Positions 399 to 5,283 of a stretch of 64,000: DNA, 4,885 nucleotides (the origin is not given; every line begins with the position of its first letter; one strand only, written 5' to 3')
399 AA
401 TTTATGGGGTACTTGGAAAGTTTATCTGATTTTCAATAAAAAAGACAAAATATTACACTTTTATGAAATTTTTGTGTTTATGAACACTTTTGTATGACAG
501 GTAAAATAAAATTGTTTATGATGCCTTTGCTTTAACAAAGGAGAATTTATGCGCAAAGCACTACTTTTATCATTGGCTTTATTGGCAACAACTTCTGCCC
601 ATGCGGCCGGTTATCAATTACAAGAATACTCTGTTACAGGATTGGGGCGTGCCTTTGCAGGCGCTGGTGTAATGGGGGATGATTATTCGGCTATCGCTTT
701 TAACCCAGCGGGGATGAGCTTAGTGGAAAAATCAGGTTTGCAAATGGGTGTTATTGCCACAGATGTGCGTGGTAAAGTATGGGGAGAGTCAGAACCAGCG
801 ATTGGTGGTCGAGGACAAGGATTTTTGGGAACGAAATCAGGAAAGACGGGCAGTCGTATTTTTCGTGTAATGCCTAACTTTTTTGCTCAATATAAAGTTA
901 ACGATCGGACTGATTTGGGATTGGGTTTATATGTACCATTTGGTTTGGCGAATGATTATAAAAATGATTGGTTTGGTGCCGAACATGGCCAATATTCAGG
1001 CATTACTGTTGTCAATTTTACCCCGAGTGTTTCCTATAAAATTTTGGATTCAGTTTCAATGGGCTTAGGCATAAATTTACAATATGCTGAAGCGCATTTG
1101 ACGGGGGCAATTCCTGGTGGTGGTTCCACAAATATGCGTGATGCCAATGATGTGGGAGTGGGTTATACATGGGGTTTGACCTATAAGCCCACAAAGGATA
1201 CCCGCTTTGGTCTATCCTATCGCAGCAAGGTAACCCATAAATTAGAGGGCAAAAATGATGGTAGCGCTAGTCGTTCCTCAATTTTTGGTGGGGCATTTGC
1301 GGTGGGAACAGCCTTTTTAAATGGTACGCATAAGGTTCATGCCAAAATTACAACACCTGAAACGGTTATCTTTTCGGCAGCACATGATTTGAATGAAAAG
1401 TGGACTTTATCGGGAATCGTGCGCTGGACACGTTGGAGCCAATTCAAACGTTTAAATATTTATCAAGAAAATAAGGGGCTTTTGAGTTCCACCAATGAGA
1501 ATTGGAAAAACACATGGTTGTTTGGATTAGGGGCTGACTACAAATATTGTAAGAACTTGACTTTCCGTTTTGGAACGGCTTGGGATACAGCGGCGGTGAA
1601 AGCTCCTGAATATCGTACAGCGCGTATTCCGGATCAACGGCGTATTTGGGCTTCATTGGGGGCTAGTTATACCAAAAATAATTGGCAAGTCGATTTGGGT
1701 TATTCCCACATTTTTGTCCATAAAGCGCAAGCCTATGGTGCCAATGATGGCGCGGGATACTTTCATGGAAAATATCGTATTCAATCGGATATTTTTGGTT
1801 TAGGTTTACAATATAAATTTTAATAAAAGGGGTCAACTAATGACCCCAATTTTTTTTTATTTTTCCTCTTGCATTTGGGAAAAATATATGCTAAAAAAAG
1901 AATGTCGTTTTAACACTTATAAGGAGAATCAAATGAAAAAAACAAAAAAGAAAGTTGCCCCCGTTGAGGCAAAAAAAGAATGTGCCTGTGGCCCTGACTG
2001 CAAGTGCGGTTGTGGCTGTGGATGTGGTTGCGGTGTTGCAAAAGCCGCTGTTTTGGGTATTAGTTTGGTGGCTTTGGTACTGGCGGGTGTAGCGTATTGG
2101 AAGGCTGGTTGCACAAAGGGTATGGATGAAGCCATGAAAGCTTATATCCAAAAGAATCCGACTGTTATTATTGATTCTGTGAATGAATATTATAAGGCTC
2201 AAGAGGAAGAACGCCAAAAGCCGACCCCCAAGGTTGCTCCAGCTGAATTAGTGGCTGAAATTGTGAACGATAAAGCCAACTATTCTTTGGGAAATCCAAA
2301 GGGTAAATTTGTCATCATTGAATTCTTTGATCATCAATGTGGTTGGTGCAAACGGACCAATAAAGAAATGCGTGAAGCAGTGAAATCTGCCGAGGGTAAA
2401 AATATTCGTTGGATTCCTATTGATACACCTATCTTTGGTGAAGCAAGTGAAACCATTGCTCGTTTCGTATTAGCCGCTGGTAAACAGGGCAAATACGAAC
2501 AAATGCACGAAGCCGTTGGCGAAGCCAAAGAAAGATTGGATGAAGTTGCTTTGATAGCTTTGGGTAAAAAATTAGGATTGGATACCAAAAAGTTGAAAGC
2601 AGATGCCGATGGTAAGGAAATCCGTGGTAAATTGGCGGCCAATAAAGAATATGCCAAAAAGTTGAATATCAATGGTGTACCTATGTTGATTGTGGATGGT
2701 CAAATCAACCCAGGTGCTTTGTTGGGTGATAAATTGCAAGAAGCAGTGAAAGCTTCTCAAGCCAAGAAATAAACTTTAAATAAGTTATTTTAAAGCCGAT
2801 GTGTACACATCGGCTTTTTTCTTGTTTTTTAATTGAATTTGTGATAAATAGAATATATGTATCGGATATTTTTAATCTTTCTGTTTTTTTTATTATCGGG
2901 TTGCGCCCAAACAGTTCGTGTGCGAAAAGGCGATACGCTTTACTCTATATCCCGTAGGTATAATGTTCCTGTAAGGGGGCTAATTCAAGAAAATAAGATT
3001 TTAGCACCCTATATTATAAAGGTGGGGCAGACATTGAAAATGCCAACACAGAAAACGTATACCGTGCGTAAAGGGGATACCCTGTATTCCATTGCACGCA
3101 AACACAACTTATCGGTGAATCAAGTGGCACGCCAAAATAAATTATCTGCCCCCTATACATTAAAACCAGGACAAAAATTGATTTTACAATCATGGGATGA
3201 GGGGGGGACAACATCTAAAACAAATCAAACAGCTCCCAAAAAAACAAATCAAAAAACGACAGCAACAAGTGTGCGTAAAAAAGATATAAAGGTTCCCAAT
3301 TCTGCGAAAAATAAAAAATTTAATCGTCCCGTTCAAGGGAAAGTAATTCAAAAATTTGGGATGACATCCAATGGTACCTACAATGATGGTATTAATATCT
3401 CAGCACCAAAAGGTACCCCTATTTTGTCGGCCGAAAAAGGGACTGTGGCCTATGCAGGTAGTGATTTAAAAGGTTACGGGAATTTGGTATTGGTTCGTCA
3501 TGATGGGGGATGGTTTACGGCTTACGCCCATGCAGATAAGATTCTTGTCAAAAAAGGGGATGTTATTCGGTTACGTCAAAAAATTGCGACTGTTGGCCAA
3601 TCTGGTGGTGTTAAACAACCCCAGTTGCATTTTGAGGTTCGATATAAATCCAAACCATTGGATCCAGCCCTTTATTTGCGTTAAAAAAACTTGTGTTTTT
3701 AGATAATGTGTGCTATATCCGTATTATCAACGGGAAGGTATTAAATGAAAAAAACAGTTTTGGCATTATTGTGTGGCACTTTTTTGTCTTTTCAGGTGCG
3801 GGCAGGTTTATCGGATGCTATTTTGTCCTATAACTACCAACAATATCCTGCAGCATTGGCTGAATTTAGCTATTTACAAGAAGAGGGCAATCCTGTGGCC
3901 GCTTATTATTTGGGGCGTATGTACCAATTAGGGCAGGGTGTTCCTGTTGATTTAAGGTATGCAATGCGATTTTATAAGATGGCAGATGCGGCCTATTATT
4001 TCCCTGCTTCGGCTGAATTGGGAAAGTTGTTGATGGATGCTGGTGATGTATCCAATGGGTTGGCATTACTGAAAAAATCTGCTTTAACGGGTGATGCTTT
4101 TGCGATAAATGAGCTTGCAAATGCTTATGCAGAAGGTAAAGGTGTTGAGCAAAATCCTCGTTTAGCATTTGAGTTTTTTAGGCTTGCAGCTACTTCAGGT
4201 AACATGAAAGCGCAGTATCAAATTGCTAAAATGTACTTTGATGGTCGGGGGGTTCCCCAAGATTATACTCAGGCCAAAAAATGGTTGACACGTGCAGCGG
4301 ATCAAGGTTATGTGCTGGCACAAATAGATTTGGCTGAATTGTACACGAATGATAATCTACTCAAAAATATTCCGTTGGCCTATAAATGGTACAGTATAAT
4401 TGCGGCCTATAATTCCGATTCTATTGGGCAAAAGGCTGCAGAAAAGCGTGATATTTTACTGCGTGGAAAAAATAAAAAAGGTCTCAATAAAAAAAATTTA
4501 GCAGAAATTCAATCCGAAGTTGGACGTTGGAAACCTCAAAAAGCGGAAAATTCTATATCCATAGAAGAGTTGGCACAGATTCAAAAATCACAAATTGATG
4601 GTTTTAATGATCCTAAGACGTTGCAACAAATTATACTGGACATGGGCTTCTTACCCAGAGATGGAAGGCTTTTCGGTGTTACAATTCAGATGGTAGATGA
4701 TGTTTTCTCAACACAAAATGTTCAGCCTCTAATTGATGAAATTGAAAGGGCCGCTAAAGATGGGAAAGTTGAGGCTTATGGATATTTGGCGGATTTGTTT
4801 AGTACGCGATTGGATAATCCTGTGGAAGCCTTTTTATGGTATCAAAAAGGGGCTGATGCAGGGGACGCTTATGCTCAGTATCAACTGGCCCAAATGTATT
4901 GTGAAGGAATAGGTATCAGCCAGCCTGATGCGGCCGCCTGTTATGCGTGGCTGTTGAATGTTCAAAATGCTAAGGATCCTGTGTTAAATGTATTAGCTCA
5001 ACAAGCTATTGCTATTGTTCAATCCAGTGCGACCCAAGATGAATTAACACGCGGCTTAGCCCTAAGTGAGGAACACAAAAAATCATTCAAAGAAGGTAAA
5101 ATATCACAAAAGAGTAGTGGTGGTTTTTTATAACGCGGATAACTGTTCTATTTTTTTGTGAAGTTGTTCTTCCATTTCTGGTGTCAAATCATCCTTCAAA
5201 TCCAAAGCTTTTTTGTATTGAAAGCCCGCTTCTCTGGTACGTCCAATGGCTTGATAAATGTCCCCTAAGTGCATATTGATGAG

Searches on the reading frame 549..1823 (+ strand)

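Call 45: search_protein_families(library=pfam, proteins=[window:549-1823:+], max_evalue=0.0001)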
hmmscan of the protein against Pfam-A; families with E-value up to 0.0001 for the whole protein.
window:549-1823:+ (424 aa): 2 families
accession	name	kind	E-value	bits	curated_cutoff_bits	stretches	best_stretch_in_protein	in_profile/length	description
PF03349.22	Toluene_X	-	3.1e-92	309.7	29.7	1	11-424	2-421/421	Outer membrane protein transport protein (OMPP1/FadL/TodX)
PF10677.15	DUF2490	-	1.2e-05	25.5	29.8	0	280-374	12-82/186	Protein of unknown function (DUF2490)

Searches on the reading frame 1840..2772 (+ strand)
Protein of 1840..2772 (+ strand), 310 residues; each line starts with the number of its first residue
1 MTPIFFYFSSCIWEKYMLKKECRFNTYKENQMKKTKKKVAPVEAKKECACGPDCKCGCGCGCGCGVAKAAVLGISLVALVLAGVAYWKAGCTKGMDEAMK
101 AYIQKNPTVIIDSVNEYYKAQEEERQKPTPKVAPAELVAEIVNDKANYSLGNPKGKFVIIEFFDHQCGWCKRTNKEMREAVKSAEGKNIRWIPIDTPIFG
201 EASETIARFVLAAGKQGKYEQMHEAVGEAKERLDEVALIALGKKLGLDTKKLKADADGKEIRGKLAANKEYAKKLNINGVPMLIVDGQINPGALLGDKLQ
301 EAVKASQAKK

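Call 45: search_protein_families(library=pfam, proteins=[window:1840-2772:+], max_evalue=0.0001)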
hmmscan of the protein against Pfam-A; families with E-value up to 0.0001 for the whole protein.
window:1840-2772:+ (310 aa): 4 families
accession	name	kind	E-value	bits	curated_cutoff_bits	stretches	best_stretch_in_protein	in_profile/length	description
PF01323.26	DSBA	-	1.6e-20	74.2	25.6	1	159-303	2-190/191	DSBA-like thioredoxin domain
PF13462.12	Thioredoxin_4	-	4.7e-15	56.6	23.2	1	147-304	5-164/165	Thioredoxin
PF13098.12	Thioredoxin_2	-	8.6e-06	26.5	27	1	154-294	4-95/104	Thioredoxin-like domain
PF00085.26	Thioredoxin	-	3.5e-05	24.2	23.5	0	155-195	18-57/103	Thioredoxin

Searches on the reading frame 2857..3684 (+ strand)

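Call 45: search_protein_families(library=pfam, proteins=[window:2857-3684:+], max_evalue=0.0001)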
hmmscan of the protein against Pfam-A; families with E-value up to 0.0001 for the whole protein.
window:2857-3684:+ (275 aa): 5 families
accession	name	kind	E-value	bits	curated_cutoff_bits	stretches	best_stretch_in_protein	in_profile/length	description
PF01476.26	LysM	-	2.7e-30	104.5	20.9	2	68-110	1-42/43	LysM domain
PF01551.29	Peptidase_M23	-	1.1e-29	102.9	28.7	1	175-270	2-96/96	Peptidase family M23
PF23473.1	LysM3_LYK4_5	-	6.7e-07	29.7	29.3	0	67-98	4-35/48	LYK4/5 LysM3 domain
PF04225.17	LysM_OapA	-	1e-06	29.2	22.3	0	65-108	2-49/85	Opacity-associated protein A LysM-like domain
PF23577.1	LysM_RLK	-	1.4e-05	25.4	27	0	67-87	2-22/44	LysM domain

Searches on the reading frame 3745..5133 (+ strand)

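Call 45: search_protein_families(library=pfam, proteins=[window:3745-5133:+], max_evalue=0.0001)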
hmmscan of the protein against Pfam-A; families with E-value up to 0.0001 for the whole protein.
window:3745-5133:+ (462 aa): 1 family
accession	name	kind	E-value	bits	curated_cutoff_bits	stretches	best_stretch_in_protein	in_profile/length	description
PF08238.18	Sel1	-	1.3e-36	124.1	30.7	3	155-189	2-36/36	Sel1 repeat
